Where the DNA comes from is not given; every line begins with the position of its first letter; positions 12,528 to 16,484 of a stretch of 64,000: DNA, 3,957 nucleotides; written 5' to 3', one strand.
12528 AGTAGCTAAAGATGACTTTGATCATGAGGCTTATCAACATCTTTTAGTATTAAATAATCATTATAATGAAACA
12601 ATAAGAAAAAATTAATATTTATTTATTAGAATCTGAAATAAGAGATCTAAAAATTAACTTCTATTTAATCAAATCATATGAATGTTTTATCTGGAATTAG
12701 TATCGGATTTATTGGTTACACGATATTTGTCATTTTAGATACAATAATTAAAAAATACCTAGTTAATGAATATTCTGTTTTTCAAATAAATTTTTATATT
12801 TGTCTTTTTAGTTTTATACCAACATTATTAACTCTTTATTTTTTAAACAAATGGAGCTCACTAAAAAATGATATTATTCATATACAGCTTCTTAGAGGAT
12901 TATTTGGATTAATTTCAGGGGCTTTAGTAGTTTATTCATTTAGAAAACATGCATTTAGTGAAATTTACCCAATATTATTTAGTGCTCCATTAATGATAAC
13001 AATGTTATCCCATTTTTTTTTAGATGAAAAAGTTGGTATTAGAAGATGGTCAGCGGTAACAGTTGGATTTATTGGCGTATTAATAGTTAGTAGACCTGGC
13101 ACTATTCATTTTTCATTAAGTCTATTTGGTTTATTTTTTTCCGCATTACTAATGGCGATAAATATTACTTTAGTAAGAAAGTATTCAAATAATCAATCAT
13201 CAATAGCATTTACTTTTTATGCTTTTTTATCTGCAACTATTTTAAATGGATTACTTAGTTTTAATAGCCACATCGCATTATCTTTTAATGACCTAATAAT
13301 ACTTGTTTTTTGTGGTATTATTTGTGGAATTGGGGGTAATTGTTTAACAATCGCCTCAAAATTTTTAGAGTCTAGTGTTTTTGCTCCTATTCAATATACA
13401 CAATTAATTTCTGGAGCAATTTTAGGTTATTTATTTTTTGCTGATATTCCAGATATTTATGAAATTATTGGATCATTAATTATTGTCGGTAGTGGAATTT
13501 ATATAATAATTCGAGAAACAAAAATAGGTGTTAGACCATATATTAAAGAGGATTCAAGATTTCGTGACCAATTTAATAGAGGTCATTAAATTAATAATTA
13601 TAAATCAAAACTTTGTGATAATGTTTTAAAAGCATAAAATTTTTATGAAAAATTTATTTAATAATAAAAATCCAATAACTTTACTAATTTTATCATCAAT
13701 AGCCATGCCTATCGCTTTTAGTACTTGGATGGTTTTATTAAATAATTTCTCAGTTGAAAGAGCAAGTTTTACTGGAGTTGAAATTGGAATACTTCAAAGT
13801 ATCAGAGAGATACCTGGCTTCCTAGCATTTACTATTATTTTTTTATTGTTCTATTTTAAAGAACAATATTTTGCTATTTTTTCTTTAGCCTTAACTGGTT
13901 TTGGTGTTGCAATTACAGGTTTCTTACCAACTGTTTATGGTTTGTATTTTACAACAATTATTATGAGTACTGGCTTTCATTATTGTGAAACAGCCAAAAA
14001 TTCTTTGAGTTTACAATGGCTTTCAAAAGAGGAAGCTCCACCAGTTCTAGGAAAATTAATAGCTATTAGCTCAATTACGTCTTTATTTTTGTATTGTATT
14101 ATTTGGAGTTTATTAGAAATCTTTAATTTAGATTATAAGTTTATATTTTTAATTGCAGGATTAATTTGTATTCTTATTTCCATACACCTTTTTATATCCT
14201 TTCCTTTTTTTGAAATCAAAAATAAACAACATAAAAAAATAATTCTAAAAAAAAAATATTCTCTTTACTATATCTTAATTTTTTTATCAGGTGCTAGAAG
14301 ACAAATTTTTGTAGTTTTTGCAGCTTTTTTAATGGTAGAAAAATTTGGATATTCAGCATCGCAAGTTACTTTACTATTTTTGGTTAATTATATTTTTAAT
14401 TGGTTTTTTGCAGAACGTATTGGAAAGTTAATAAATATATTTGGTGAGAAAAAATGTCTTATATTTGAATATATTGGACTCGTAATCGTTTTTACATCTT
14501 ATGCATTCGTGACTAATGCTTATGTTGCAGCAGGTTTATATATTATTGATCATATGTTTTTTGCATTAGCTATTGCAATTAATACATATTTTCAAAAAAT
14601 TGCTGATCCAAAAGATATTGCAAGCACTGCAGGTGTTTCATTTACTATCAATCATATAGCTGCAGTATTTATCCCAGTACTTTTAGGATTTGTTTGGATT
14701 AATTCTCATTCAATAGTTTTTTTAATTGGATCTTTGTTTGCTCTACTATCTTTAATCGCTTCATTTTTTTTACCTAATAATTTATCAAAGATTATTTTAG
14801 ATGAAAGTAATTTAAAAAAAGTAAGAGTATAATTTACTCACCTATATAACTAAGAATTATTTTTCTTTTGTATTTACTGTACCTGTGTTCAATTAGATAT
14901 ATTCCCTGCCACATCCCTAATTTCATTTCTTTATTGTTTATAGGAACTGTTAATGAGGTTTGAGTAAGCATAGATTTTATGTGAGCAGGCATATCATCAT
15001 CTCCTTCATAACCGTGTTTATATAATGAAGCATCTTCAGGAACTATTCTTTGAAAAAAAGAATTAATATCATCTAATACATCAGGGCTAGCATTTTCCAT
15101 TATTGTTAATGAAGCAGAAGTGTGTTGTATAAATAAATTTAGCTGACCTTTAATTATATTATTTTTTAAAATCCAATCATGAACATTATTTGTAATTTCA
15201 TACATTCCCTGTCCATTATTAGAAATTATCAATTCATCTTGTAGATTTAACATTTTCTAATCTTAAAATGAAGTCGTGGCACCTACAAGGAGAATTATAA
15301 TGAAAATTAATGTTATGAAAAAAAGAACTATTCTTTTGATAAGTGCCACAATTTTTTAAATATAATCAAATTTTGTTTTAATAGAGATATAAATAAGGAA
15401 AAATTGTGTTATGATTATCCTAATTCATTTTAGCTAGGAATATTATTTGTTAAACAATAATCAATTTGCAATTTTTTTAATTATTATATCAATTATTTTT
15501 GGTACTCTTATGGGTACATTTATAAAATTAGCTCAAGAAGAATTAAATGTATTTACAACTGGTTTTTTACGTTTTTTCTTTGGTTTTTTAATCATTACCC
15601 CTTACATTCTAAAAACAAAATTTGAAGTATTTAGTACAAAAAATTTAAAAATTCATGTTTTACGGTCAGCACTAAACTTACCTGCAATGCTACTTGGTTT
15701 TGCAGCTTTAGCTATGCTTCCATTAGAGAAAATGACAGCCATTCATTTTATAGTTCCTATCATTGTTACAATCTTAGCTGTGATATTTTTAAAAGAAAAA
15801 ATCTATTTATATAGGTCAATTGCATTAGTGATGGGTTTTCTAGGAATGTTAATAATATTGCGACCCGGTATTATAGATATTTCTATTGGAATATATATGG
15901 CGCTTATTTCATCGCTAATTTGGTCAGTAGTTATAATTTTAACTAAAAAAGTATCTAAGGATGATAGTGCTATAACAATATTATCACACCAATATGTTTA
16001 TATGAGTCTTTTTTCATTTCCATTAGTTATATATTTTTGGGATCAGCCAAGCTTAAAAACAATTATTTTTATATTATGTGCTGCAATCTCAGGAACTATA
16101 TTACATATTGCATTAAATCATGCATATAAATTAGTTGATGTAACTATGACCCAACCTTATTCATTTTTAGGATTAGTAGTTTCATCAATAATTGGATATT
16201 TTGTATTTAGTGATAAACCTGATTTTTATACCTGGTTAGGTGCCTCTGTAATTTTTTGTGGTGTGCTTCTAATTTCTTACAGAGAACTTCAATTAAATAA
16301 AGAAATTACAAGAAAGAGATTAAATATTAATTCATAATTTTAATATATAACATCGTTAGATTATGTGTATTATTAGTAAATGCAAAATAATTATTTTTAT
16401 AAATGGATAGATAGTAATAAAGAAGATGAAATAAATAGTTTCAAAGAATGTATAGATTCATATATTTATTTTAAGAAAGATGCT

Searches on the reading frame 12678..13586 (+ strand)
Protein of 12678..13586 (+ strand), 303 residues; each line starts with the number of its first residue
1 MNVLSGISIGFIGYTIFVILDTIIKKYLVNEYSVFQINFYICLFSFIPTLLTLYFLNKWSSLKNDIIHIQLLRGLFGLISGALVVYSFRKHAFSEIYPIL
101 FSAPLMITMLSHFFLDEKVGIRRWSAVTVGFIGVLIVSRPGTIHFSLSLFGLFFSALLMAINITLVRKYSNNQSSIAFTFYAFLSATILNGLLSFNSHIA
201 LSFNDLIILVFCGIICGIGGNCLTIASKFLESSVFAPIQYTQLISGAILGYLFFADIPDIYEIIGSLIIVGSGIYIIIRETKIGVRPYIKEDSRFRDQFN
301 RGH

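Call 8: search_protein_families(library=ncbifam, proteins=[window:12678-13586:+], max_evalue=0.00001)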
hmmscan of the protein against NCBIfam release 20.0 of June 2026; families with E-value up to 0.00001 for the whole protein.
window:12678-13586:+ (303 aa): 2 families
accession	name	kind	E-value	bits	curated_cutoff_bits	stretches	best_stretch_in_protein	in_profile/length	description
TIGR00950.1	2A78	equivalog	4.2e-10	39.5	230.2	1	32-272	11-262/264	carboxylate/amino acid/amine transporter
TIGR03340.1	phn_DUF6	hypoth_equivalog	4.8e-07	29.7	288.15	1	27-271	23-276/281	phosphonate utilization associated putative membrane protein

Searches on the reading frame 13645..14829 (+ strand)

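Call 8: search_protein_families(library=ncbifam, proteins=[window:13645-14829:+], max_evalue=0.00001)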
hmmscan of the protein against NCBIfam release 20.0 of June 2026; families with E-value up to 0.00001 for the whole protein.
window:13645-14829:+ (395 aa): 0 families

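Call 39: search_protein_families(library=pfam, proteins=[window:13645-14829:+], max_evalue=0.001)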
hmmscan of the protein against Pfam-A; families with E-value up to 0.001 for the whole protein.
window:13645-14829:+ (395 aa): 1 family
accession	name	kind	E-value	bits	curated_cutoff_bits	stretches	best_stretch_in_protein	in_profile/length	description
PF07690.21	MFS_1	-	2.6e-18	66.5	33.4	2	23-344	10-347/347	Major Facilitator Superfamily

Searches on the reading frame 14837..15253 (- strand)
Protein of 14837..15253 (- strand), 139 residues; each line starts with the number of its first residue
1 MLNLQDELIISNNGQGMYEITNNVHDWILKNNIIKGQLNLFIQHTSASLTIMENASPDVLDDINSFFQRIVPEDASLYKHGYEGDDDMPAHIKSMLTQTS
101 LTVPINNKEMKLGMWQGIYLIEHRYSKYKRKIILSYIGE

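Call 8: search_protein_families(library=ncbifam, proteins=[window:14837-15253:-], max_evalue=0.00001)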
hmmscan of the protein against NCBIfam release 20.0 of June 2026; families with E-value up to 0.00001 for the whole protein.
window:14837-15253:- (139 aa): 1 family
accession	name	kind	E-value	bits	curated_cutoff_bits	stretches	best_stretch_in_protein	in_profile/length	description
TIGR00149.1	TIGR00149_YjbQ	hypoth_equivalog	2.3e-40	137.4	67.75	1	7-139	3-132/132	secondary thiamine-phosphate synthase enzyme YjbQ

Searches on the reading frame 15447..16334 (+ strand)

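Call 4: search_protein_families(library=pfam, proteins=[window:15447-16334:+], max_evalue=0.01)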
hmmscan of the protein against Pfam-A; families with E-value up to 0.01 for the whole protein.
window:15447-16334:+ (296 aa): 1 family
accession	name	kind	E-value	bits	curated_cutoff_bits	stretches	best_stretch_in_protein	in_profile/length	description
PF00892.27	EamA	-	2.4e-33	115.7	28.2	2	147-277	2-134/135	EamA-like transporter family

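Call 5: search_protein_families(library=ncbifam, proteins=[window:15447-16334:+], max_evalue=0.01)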
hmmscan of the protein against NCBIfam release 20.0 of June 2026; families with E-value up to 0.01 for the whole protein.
window:15447-16334:+ (296 aa): 5 families
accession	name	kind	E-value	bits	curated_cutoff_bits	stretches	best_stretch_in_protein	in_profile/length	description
TIGR00950.1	2A78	equivalog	3.6e-17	62.7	230.2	1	23-274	5-264/264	carboxylate/amino acid/amine transporter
TIGR03340.1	phn_DUF6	hypoth_equivalog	6.7e-08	32.5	288.15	1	153-282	7-139/281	phosphonate utilization associated putative membrane protein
NF050091.1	ArAmAcExpYddG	equivalog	0.00065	19.3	300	1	38-171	35-175/285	aromatic amino acid exporter YddG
NF008676.0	PRK11689.1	equivalog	0.002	17.3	194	0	80-276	81-287/297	aromatic amino acid DMT transporter YddG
NF033137.0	SMR_qac_int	equivalog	0.003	18.1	188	1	221-276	44-100/109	Qac family quaternary ammonium compound efflux SMR transporter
